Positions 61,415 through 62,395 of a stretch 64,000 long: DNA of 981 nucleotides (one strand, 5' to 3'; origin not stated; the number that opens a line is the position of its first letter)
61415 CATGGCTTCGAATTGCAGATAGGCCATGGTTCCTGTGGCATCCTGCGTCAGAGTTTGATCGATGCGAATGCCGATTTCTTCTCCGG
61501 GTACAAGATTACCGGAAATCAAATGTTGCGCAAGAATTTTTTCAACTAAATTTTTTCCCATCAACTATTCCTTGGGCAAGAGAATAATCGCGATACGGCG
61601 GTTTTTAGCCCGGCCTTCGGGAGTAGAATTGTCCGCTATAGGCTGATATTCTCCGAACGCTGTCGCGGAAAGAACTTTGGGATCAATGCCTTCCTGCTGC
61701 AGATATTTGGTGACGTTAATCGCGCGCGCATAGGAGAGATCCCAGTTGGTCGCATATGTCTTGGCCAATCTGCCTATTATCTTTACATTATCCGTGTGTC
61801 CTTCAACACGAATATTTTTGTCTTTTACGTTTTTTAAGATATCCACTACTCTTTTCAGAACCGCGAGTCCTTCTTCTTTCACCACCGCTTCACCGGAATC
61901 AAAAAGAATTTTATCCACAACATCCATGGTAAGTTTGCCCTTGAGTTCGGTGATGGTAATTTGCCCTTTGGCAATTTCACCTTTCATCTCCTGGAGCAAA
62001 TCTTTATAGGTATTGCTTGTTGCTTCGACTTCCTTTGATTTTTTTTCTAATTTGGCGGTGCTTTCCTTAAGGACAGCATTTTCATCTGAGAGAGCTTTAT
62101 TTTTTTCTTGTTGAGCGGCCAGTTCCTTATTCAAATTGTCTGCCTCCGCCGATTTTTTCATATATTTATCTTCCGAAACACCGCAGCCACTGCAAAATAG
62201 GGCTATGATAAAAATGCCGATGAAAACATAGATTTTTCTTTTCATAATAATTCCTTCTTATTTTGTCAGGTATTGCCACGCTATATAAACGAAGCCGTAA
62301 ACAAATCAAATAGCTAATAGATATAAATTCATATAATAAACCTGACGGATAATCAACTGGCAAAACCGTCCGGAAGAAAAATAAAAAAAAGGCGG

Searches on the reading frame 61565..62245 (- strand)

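Call 84: search_protein_families(library=pfam, proteins=[window:61565-62245:-], max_evalue=0.00001)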
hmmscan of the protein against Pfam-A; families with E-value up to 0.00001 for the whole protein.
window:61565-62245:- (226 aa): 1 family
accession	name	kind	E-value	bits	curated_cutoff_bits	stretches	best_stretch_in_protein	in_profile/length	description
PF00691.25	OmpA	-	6.9e-23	81.3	27.2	1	114-216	1-98/98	OmpA family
